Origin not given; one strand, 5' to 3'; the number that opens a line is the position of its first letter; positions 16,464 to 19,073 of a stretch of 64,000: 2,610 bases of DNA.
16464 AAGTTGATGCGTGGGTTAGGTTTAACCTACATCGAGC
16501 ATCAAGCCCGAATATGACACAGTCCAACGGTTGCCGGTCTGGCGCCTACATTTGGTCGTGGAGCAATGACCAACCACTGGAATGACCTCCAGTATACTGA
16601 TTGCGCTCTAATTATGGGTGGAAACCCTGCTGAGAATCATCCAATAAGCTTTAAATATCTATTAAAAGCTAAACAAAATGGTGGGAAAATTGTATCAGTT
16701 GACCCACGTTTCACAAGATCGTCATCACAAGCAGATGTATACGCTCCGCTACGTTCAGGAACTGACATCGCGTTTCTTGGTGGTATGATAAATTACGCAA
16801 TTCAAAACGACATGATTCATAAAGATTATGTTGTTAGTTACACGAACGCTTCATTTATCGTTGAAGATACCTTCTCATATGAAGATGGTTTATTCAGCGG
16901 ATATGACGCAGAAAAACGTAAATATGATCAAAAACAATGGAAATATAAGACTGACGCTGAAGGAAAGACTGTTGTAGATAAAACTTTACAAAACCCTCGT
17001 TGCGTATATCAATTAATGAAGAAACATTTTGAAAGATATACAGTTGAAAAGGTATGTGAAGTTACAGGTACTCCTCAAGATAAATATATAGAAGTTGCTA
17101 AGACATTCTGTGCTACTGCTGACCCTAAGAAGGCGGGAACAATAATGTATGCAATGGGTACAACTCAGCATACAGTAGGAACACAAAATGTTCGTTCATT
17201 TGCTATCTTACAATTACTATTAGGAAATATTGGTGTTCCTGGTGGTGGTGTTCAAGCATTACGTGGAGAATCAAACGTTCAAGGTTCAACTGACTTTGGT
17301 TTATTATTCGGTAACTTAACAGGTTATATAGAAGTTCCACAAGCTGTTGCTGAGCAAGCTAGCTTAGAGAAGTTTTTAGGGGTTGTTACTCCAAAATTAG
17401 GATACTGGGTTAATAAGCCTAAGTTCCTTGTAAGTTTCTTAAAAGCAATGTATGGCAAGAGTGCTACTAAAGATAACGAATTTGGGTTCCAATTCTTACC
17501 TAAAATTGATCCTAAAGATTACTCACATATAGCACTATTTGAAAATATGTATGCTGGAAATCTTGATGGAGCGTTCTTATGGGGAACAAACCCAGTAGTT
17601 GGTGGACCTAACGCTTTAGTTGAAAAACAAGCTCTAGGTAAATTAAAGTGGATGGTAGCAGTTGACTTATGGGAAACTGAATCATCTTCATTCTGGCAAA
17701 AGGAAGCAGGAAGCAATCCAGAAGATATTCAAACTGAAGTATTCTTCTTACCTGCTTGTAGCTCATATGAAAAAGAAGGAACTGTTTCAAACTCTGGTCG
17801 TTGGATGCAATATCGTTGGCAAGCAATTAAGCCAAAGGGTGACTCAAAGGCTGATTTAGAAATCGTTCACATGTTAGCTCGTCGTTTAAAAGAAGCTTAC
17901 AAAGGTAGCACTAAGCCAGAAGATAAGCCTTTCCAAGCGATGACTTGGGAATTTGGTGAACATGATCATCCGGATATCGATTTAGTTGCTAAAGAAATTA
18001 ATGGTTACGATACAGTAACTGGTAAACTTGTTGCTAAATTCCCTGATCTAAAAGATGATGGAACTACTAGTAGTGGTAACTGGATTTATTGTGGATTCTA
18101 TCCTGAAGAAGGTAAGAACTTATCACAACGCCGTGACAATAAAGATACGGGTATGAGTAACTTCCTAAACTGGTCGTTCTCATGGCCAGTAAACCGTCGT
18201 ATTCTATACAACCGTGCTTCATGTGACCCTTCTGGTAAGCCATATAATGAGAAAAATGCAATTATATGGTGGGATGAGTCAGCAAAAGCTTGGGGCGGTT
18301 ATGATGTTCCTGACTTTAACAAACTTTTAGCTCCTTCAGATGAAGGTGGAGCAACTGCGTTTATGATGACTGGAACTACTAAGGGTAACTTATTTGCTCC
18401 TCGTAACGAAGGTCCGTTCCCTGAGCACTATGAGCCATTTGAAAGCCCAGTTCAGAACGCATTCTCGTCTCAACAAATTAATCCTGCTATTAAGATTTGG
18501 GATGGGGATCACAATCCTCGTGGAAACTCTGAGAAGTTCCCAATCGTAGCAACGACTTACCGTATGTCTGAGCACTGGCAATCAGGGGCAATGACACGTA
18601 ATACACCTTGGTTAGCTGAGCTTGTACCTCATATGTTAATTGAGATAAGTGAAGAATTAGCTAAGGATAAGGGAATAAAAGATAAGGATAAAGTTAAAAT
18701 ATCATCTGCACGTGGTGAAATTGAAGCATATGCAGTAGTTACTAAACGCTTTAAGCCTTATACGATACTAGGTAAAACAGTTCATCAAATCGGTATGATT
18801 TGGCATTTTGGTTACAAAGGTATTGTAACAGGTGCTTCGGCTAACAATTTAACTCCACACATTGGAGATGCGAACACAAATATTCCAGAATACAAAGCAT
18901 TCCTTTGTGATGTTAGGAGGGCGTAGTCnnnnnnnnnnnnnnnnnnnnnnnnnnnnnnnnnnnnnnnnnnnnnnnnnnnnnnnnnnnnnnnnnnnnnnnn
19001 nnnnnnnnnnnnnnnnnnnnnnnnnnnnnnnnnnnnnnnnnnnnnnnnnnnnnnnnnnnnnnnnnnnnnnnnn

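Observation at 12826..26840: Complete selenocysteine-decoding and Sec-formate dehydrogenase locus in a Bacillus-like chromosome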

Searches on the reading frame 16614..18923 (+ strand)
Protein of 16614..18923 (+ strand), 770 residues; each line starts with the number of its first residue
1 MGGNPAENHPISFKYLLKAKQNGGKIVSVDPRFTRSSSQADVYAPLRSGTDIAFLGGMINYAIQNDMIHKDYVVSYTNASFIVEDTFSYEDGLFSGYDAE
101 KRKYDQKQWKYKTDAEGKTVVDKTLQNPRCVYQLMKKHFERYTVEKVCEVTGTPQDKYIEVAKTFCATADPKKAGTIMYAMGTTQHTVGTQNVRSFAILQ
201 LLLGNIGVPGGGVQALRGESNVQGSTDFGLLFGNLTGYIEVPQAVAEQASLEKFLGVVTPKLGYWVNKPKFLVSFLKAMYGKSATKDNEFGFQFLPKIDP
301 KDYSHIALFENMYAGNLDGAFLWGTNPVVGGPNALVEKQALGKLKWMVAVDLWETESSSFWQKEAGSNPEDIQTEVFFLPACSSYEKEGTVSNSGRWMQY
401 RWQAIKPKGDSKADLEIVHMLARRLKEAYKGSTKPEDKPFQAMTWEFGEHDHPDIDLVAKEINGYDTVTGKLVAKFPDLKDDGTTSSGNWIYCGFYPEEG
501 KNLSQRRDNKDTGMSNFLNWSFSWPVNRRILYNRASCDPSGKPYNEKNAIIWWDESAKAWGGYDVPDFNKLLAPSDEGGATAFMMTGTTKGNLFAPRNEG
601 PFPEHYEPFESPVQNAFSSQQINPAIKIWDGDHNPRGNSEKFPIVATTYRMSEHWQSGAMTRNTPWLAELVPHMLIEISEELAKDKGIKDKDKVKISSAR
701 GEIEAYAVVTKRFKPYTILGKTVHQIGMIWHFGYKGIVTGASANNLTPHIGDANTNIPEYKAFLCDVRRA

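Call 30: find_homologous_proteins(query=window:16614-18923:+, max_evalue=1e-50)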
Query window:16614-18923:+ (770 aa): 8000 proteins with E <= 1e-50 among 8000 candidates; the best 120 are listed.
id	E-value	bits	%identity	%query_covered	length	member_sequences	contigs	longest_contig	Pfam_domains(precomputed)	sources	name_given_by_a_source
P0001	0.0e+0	1820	100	100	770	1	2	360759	PF00384.28,PF01568.28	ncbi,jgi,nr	ncbi:MAG: formate dehydrogenase subunit alpha [Bacillales bacterium]|jgi:formate dehydrogenase major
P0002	0.0e+0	1295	70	100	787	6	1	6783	PF00384.28,PF01568.28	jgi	jgi:formate dehydrogenase-N alpha subunit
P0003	0.0e+0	1288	71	100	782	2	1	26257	PF00384.28,PF01568.28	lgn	-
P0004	0.0e+0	1273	69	100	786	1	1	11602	PF00384.28,PF01568.28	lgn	-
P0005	0.0e+0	1265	70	100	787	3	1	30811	PF00384.28,PF01568.28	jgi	jgi:formate dehydrogenase-N alpha subunit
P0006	0.0e+0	1264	69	100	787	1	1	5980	PF00384.28,PF01568.28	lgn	-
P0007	0.0e+0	1264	68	100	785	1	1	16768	PF00384.28,PF01568.28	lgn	-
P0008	0.0e+0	1264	69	100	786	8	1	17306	PF00384.28,PF01568.28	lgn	-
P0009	0.0e+0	1261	69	100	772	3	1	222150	PF00384.28,PF01568.28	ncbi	ncbi:Formate dehydrogenase alpha subunit [Mesobacillus zeae]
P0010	0.0e+0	1260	69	100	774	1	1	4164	PF00384.28,PF01568.28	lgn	-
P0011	0.0e+0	1259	68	100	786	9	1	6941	PF00384.28,PF01568.28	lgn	-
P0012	0.0e+0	1257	69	100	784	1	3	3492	PF00384.28,PF01568.28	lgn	-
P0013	0.0e+0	1257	67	100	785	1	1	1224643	PF00384.28,PF01568.28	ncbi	-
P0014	0.0e+0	1257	69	100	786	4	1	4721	PF00384.28,PF01568.28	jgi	-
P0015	0.0e+0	1256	69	100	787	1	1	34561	PF00384.28,PF01568.28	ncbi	-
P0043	0.0e+0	1241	68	100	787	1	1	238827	PF00384.28,PF01568.28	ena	-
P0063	0.0e+0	1234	68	100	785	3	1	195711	PF00384.28,PF01568.28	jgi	jgi:formate dehydrogenase-N alpha subunit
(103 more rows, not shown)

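Call 31: find_encoding_contigs(protein=P0001, flank=10000, max_places=4)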
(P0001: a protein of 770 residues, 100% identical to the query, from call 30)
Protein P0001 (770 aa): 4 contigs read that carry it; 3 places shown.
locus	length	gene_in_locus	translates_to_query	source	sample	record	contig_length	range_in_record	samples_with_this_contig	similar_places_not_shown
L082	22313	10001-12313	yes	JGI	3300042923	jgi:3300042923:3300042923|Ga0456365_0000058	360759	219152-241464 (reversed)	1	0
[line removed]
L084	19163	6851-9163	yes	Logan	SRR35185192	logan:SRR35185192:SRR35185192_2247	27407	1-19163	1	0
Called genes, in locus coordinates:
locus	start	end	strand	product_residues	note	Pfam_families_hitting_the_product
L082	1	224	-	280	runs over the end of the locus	PF27872:Sec_acc_SLAP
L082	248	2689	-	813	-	PF07517:SecA_DEAD, PF01043:SecA_PP_bind, PF21090:P-loop_SecA, PF07516:SecA_SW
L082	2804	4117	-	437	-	PF00909:Ammonium_transp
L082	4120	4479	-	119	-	PF00543:P-II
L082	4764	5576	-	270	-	PF00512:HisKA, PF02518:HATPase_c, PF14501:HATPase_c_5 (weak)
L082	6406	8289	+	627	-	PF00009:GTP_EFTU, PF03144:GTP_EFTU_D2, PF25461:Beta-barrel_SelB, PF09106:WHD_2nd_SelB, PF09107:WHD_3rd_SelB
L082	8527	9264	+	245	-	PF02634:FdhD-NarQ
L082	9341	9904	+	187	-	PF10518:TAT_signal (weak), PF04879:Molybdop_Fe4S4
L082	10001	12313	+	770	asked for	PF00384:Molybdopterin, PF01568:Molydop_binding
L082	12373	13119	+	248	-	PF13247:Fer4_11, PF12838:Fer4_7 (weak), PF14697:Fer4_21, PF25160:LdpA_Fe-S-bd, PF12797:Fer4_2 (weak), PF00037:Fer4, PF12837:Fer4_6, PF13187:Fer4_9 (weak), +1 more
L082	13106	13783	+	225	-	PF01292:Ni_hydr_CYTB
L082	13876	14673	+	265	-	-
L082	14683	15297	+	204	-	PF12804:NTP_transf_3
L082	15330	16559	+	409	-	PF03453:MoeA_N, PF00994:MoCF_biosynth, PF03454:MoeA_C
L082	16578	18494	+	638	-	PF03453:MoeA_N, PF00994:MoCF_biosynth, PF03454:MoeA_C, PF12727:PBP_like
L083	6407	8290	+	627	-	PF00009:GTP_EFTU, PF09439:SRPRB (faint), PF03144:GTP_EFTU_D2, PF25461:Beta-barrel_SelB, PF09106:WHD_2nd_SelB, PF09107:WHD_3rd_SelB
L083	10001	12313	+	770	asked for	PF00384:Molybdopterin, PF01568:Molydop_binding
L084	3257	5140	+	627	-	PF00009:GTP_EFTU, PF09439:SRPRB (faint), PF03144:GTP_EFTU_D2, PF25461:Beta-barrel_SelB, PF09106:WHD_2nd_SelB, PF09107:WHD_3rd_SelB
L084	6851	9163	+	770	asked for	PF00384:Molybdopterin, PF01568:Molydop_binding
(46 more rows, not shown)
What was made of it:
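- On Bacterial selenocysteine-insertion system: PF09106 and PF09107 (call 31).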

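Call 32: find_encoding_contigs(protein=P0013, flank=10000, max_places=2)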
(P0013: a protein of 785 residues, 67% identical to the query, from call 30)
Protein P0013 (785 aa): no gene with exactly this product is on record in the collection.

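Call 33: find_encoding_contigs(protein=P0009, flank=10000, max_places=2)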
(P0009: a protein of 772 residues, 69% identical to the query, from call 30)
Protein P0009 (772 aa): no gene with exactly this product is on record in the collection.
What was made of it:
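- Tried and rejected: Look-ups of NCBI-only FdnG homologues P0013 and P0009 returned nothing (calls 32, 33).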

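Call 34: find_encoding_contigs(protein=P0003, flank=10000, max_places=2)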
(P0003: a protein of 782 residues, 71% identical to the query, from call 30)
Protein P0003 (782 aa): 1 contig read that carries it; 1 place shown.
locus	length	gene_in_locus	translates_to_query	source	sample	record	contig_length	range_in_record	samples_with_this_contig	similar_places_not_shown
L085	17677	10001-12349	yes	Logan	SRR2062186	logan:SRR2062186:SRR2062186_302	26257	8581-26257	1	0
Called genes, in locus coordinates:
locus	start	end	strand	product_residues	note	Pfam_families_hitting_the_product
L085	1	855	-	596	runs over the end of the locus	PF02310:B12-binding, PF04055:Radical_SAM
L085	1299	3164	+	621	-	PF13492:GAF_3 (faint), PF13185:GAF_2 (faint), PF07730:HisKA_3, PF02518:HATPase_c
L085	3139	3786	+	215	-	PF00072:Response_reg, PF00196:GerE, PF08281:Sigma70_r4_2 (weak)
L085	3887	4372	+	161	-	PF04073:tRNA_edit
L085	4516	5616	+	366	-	PF06414:Zeta_toxin (faint), PF13604:AAA_30 (faint), PF24883:NPHP3_N (faint), PF25199:nSTAND_NTPase5 (faint), PF03266:NTPase_1 (faint), PF03308:MeaB (faint), PF05729:NACHT (faint), PF07693:KAP_NTPase (faint), +3 more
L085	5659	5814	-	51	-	-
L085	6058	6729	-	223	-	PF02585:PIG-L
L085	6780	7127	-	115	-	PF08830:DUF1806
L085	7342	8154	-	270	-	PF08543:Phos_pyr_kin, PF00294:PfkB (weak)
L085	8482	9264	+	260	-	PF02634:FdhD-NarQ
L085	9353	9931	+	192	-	PF10518:TAT_signal (weak), PF04879:Molybdop_Fe4S4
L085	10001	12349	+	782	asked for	PF00384:Molybdopterin, PF01568:Molydop_binding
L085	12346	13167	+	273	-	PF12838:Fer4_7, PF13247:Fer4_11, PF14697:Fer4_21, PF25160:LdpA_Fe-S-bd, PF00037:Fer4, PF12797:Fer4_2 (weak), PF12837:Fer4_6 (weak), PF12838:Fer4_7, +4 more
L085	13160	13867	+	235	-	PF01292:Ni_hydr_CYTB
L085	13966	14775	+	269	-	PF24860:FdhE_C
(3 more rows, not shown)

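Call 35: find_encoding_contigs(protein=P0063, flank=10000, max_places=2)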
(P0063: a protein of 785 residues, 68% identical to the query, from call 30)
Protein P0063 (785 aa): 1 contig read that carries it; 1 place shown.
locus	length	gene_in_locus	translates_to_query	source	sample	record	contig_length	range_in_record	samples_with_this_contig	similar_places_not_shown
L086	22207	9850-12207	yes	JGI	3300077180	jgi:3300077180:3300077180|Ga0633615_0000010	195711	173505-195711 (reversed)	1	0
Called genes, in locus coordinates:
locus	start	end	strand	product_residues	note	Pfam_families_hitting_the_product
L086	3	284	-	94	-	?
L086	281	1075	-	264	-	PF01061:ABC2_membrane (weak), PF12679:ABC2_membrane_2, PF12698:ABC2_membrane_3 (weak)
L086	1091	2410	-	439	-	PF13229:Beta_helix, PF05048:NosD, PF13229:Beta_helix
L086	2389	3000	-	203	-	-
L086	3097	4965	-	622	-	PF18764:nos_propeller, PF00116:COX2 (weak), PF13473:Cupredoxin_1 (weak)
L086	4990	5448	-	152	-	-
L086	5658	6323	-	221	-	PF02585:PIG-L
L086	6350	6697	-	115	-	PF08830:DUF1806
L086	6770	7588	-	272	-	PF08543:Phos_pyr_kin, PF00294:PfkB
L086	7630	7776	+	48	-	-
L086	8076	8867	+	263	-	PF02634:FdhD-NarQ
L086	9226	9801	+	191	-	PF10518:TAT_signal (weak), PF04879:Molybdop_Fe4S4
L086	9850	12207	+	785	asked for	PF00384:Molybdopterin, PF01568:Molydop_binding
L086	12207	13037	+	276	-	PF12838:Fer4_7, PF13187:Fer4_9 (weak), PF13247:Fer4_11, PF14697:Fer4_21 (weak), PF25160:LdpA_Fe-S-bd, PF00037:Fer4, PF12797:Fer4_2 (weak), PF12837:Fer4_6 (weak), +4 more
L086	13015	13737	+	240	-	PF01292:Ni_hydr_CYTB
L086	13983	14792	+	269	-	PF24860:FdhE_C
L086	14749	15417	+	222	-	PF12804:NTP_transf_3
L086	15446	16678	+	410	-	PF03453:MoeA_N, PF00994:MoCF_biosynth, PF03454:MoeA_C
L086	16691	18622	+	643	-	PF03453:MoeA_N, PF00994:MoCF_biosynth, PF03454:MoeA_C, PF12727:PBP_like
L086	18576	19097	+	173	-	PF02391:MoaE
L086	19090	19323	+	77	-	PF02597:ThiS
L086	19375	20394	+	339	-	PF00899:ThiF, PF01488:Shikimate_DH (weak)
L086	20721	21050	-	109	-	PF11181:YflT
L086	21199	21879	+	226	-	PF03167:UDG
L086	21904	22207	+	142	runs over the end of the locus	PF17261:DUF5327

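Call 36: find_encoding_contigs(protein=P0005, flank=10000, max_places=2)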
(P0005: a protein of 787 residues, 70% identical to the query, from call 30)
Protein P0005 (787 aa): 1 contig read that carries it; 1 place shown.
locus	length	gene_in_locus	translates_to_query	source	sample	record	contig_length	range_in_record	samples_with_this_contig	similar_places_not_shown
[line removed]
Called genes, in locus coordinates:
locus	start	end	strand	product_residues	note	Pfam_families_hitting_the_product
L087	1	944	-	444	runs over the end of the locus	PF13229:Beta_helix, PF05048:NosD, PF13229:Beta_helix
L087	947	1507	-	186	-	-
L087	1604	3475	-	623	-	PF18764:nos_propeller, PF00116:COX2 (faint), PF13473:Cupredoxin_1 (weak)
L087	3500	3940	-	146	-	-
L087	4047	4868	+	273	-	PF00027:cNMP_binding, PF13545:HTH_Crp_2, PF00325:Crp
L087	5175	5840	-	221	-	PF02585:PIG-L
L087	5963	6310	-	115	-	PF08830:DUF1806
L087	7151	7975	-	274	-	PF08543:Phos_pyr_kin, PF00294:PfkB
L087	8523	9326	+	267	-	PF02634:FdhD-NarQ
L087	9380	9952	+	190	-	PF10518:TAT_signal (weak), PF04879:Molybdop_Fe4S4, PF00384:Molybdopterin (weak)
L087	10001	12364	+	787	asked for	PF00384:Molybdopterin, PF01568:Molydop_binding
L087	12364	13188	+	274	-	PF12838:Fer4_7, PF13187:Fer4_9 (weak), PF13237:Fer4_10 (weak), PF13247:Fer4_11, PF14697:Fer4_21 (weak), PF25160:LdpA_Fe-S-bd, PF00037:Fer4, PF12797:Fer4_2 (weak), +5 more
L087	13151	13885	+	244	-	PF01292:Ni_hydr_CYTB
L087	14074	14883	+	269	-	PF24860:FdhE_C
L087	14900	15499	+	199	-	PF12804:NTP_transf_3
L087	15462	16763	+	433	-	PF03453:MoeA_N, PF00994:MoCF_biosynth, PF03454:MoeA_C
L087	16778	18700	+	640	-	PF03453:MoeA_N, PF00994:MoCF_biosynth, PF03454:MoeA_C, PF12727:PBP_like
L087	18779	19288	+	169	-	PF02391:MoaE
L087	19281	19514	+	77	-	PF02597:ThiS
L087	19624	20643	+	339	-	PF00899:ThiF, PF01488:Shikimate_DH (faint)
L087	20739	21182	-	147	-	PF11181:YflT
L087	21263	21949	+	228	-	PF03167:UDG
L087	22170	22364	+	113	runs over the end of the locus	PF17261:DUF5327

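Call 71: find_encoding_contigs(protein=P0043, flank=10000, max_places=3)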
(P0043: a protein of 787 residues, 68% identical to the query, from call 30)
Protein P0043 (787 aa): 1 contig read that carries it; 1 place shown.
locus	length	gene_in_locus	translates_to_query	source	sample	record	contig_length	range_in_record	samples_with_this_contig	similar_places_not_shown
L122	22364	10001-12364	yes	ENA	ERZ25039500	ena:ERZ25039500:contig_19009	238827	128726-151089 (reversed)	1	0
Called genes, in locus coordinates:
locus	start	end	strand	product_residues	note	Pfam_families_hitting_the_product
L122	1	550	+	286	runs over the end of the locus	PF00702:Hydrolase (faint), PF05116:S6PP (weak), PF08282:Hydrolase_3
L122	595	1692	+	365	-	PF07995:GSDH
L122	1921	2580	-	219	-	PF00440:TetR_N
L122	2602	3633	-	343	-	PF12679:ABC2_membrane_2, PF12698:ABC2_membrane_3, PF01061:ABC2_membrane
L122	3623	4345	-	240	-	PF00005:ABC_tran, PF13304:AAA_21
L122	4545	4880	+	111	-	-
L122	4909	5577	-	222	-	PF02585:PIG-L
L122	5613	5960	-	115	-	PF08830:DUF1806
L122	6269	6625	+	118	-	PF10710:DUF2512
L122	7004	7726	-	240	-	PF08543:Phos_pyr_kin, PF00294:PfkB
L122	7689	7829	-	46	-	PF08543:Phos_pyr_kin (weak)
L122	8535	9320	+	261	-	PF02634:FdhD-NarQ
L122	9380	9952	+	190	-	PF10518:TAT_signal (weak), PF04879:Molybdop_Fe4S4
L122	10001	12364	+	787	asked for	PF00384:Molybdopterin, PF01568:Molydop_binding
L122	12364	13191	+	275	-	PF12838:Fer4_7, PF13187:Fer4_9 (weak), PF13237:Fer4_10 (weak), PF13247:Fer4_11, PF14697:Fer4_21, PF25160:LdpA_Fe-S-bd, PF12838:Fer4_7, PF00037:Fer4, +7 more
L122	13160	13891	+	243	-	PF01292:Ni_hydr_CYTB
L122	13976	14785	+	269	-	PF24860:FdhE_C (weak)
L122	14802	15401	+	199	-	PF12804:NTP_transf_3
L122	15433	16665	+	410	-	PF03453:MoeA_N, PF00994:MoCF_biosynth, PF03454:MoeA_C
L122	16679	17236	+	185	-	PF03453:MoeA_N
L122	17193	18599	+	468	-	PF00994:MoCF_biosynth, PF03454:MoeA_C, PF12727:PBP_like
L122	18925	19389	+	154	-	PF02391:MoaE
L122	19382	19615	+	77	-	PF02597:ThiS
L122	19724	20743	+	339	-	PF00899:ThiF, PF01488:Shikimate_DH (faint), PF03435:Sacchrp_dh_NADP (faint)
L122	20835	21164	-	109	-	PF11181:YflT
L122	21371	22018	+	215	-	PF03167:UDG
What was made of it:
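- On Recently acquired genomic island: The FDH/Moco block lies next to UDG in L086, L087 and L122 (calls 35, 36, 71).
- The block fdhD through moeA is shared with four Bacillaceae contigs; three of them continue through MoeA-PBP to UDG downstream (calls 34-36, 71). The FDH/Moco block is syntenic with distant Bacillaceae, three of which also have UDG downstream (calls 34-36, 71).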
